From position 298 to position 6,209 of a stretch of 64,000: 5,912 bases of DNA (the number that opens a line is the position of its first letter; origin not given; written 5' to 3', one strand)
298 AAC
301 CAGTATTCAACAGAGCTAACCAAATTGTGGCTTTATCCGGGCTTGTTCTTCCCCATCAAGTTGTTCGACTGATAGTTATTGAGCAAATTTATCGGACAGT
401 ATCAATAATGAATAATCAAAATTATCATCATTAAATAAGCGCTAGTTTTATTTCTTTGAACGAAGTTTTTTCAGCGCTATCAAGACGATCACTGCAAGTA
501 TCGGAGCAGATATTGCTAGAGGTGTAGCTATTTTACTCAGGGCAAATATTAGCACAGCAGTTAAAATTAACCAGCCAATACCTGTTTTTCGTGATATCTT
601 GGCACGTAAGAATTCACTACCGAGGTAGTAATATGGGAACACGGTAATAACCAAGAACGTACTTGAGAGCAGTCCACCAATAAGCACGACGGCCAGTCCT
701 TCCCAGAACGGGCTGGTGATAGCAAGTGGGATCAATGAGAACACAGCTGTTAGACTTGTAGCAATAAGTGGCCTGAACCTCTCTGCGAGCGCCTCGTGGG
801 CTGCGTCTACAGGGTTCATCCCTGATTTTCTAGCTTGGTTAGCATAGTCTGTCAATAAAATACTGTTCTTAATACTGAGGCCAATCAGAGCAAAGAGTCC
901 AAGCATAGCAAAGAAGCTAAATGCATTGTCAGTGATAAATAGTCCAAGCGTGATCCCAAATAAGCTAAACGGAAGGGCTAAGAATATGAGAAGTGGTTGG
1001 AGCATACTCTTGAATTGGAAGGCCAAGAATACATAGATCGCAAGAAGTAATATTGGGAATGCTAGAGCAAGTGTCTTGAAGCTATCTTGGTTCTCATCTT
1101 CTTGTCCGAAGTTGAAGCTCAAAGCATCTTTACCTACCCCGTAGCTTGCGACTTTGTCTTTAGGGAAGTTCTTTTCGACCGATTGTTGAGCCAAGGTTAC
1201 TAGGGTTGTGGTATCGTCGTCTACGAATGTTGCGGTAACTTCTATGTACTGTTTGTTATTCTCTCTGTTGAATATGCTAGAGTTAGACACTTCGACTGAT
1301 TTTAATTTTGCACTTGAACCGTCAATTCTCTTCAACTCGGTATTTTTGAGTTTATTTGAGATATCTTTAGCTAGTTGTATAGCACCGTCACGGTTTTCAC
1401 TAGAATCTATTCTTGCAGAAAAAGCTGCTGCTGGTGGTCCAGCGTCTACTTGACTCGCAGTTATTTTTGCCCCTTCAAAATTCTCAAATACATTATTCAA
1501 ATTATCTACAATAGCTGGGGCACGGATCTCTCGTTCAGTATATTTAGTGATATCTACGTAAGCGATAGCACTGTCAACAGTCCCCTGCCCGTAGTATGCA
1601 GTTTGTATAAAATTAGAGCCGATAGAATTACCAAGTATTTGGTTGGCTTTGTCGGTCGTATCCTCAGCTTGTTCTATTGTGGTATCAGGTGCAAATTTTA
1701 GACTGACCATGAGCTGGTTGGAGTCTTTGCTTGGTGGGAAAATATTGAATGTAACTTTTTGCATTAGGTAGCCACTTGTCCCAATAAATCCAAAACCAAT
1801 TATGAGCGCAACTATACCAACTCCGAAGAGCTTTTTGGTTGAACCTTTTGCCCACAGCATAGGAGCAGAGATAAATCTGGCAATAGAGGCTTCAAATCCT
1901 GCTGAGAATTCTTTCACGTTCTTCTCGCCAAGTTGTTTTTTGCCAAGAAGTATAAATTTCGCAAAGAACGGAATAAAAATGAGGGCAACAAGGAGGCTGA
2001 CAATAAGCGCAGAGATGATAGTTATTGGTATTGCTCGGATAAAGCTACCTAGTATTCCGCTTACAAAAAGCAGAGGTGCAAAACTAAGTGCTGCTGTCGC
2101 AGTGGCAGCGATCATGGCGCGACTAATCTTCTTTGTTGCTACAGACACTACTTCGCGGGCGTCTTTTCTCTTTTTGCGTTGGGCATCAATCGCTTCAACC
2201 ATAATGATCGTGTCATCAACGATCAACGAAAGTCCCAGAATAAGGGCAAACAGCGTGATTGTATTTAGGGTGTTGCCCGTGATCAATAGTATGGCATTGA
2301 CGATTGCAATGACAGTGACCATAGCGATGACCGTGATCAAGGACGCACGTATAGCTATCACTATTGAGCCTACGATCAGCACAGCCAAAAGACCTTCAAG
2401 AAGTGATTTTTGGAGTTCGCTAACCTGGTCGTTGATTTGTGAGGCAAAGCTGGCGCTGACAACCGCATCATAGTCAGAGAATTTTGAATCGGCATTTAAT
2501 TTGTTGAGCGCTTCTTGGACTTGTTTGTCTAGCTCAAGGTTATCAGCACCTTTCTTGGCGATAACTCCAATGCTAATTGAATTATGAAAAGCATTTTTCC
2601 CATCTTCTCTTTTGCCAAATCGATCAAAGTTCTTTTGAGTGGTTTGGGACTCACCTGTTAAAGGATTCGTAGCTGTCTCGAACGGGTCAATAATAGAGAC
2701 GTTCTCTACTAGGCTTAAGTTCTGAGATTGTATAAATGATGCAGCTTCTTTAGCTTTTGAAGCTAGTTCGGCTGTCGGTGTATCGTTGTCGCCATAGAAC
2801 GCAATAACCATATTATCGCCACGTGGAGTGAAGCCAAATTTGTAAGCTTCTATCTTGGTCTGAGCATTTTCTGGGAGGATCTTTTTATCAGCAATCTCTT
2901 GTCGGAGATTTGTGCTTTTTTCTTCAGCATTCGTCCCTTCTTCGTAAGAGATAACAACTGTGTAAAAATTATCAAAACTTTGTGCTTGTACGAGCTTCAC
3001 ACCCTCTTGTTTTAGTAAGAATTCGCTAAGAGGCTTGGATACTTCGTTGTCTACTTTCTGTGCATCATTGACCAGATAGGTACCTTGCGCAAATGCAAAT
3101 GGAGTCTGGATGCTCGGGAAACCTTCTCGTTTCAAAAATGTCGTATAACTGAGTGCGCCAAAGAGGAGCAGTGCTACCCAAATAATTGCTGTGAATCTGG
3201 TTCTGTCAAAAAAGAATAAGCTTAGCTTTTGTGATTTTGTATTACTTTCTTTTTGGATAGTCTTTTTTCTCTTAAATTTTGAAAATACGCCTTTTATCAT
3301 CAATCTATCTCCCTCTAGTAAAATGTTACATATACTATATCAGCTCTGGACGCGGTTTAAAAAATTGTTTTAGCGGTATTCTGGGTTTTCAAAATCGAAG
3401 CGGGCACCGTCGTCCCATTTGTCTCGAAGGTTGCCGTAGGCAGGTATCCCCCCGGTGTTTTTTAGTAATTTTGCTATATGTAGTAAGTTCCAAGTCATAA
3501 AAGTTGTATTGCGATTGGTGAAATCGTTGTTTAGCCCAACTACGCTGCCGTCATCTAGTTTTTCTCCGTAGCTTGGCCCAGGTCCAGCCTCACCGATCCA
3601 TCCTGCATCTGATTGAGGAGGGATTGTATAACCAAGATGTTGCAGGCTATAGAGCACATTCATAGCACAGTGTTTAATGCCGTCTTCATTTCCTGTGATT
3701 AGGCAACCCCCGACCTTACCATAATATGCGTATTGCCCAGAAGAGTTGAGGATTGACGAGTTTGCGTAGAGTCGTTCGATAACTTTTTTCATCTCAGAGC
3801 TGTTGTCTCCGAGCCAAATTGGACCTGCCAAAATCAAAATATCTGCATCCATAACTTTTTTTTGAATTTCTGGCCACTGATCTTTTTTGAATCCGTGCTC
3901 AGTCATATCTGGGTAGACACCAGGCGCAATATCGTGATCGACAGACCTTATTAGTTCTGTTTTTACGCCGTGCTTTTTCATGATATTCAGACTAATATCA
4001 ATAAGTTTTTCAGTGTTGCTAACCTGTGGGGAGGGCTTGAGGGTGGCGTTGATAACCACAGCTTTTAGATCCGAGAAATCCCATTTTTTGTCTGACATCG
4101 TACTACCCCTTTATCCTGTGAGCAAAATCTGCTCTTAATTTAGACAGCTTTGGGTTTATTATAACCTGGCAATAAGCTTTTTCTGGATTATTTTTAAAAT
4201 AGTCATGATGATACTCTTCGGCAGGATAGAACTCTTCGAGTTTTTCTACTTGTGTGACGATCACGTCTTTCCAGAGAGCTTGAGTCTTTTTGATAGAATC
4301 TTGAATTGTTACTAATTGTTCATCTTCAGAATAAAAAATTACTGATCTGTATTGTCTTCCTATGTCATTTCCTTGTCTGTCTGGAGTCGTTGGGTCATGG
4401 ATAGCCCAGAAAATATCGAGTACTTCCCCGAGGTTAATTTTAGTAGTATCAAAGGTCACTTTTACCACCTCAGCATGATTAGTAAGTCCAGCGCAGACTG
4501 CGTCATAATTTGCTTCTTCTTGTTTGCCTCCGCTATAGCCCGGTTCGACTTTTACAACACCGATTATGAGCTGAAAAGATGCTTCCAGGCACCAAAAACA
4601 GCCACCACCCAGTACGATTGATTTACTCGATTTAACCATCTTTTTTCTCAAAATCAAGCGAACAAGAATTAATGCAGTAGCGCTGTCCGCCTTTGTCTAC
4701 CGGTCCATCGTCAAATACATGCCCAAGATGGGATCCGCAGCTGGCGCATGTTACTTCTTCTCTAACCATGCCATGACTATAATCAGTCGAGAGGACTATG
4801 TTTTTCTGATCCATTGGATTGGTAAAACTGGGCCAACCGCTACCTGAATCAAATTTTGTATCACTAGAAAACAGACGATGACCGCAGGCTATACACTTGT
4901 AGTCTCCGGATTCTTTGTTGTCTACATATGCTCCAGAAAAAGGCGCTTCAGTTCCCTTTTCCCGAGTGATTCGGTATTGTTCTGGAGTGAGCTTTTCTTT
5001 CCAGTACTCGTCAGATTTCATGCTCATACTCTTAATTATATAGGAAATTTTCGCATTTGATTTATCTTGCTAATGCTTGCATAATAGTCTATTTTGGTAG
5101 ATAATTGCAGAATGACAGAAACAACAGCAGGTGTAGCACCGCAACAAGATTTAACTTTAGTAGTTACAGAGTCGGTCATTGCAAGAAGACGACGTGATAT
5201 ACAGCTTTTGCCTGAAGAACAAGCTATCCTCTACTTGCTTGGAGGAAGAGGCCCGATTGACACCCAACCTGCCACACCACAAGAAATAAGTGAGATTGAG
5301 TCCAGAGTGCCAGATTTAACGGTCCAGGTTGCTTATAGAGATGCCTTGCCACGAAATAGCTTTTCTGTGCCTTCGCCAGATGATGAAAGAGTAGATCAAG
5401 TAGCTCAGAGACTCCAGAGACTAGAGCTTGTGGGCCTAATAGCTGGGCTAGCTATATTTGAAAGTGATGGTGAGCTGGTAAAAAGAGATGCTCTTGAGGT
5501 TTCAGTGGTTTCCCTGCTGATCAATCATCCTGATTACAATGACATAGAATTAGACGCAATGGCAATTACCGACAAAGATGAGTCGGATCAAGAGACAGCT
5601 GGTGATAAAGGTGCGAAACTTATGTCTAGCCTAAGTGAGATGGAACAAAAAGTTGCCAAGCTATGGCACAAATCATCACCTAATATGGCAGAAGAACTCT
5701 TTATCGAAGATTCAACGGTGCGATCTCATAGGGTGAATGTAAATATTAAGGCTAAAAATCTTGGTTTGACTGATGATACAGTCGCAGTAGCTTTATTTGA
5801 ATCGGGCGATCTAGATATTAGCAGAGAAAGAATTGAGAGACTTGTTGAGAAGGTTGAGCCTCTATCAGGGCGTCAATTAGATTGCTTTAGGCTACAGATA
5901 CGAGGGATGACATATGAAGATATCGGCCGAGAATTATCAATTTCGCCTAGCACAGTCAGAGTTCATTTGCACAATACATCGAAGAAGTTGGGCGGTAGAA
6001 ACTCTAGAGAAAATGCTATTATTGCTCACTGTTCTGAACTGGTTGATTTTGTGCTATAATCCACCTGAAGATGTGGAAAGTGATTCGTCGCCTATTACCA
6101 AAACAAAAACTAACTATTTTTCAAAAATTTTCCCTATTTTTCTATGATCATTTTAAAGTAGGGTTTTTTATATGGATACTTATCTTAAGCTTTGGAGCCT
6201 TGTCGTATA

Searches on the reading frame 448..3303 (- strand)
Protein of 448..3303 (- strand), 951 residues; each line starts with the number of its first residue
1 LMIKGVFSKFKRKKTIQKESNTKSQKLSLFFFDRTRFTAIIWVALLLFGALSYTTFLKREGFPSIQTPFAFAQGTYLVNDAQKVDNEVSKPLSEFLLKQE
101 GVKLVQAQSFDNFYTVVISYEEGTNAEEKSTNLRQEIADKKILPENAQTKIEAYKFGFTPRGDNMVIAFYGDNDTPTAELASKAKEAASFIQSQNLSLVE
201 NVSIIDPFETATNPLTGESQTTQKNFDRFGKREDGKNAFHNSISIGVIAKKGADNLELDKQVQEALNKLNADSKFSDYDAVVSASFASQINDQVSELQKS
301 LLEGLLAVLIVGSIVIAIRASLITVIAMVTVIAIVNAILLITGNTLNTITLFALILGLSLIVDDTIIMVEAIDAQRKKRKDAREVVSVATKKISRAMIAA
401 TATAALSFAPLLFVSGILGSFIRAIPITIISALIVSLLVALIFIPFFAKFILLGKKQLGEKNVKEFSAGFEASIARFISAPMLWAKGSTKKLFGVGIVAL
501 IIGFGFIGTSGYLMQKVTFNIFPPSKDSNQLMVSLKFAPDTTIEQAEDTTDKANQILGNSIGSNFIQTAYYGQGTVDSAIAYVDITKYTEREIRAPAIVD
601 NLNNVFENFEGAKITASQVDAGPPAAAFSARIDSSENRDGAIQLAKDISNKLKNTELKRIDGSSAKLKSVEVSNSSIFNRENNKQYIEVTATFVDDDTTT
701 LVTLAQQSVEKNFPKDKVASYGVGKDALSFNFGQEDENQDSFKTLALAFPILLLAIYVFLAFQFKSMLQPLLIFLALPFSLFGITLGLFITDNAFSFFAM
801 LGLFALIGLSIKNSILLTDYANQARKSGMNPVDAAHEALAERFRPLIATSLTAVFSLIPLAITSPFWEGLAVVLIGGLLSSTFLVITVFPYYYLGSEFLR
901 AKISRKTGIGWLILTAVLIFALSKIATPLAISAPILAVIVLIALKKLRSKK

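Call 85: search_protein_families(library=pfam, proteins=[window:448-3303:-], max_evalue=0.00001)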
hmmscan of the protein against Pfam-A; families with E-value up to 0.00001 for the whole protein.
window:448-3303:- (951 aa): 1 family
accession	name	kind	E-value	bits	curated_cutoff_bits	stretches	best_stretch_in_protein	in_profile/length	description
PF00873.25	ACR_tran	-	3e-91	307.1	28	3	669-894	796-1018/1021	AcrB/AcrD/AcrF family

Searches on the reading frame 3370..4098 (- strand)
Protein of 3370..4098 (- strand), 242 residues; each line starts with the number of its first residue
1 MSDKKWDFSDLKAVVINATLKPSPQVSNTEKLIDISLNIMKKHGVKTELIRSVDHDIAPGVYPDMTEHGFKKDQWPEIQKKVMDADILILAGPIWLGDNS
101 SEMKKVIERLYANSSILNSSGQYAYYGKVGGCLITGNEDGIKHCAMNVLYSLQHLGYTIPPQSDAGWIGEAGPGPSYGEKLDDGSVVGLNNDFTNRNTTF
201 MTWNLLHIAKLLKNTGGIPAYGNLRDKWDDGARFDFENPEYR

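Call 85: search_protein_families(library=pfam, proteins=[window:3370-4098:-], max_evalue=0.00001)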
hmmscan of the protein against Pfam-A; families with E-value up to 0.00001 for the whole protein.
window:3370-4098:- (242 aa): 1 family
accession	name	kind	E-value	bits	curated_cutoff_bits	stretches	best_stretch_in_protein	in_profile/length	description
PF03358.20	FMN_red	-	1.8e-15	57.3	24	1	12-162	2-142/152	NADPH-dependent FMN reductase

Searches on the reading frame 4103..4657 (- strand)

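Call 85: search_protein_families(library=pfam, proteins=[window:4103-4657:-], max_evalue=0.00001)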
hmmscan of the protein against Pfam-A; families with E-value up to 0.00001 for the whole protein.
window:4103-4657:- (184 aa): 1 family
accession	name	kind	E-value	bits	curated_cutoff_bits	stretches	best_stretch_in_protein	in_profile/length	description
PF01625.27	PMSR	-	8.2e-60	201.9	23.7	1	14-164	2-153/153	Peptide methionine sulfoxide reductase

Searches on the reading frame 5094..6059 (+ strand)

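Call 85: search_protein_families(library=pfam, proteins=[window:5094-6059:+], max_evalue=0.00001)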
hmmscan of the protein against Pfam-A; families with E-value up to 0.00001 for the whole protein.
window:5094-6059:+ (321 aa): 3 families
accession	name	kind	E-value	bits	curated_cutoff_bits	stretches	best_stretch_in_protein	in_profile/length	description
PF00196.25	GerE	-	4.4e-17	61.9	23.5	1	256-310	2-56/57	Bacterial regulatory proteins, luxR family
PF08281.18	Sigma70_r4_2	-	2.9e-09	36.9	25.7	1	249-299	3-54/54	Sigma-70, region 4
PF04545.22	Sigma70_r4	-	2.3e-06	27.5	24.1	0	269-299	18-48/50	Sigma-70, region 4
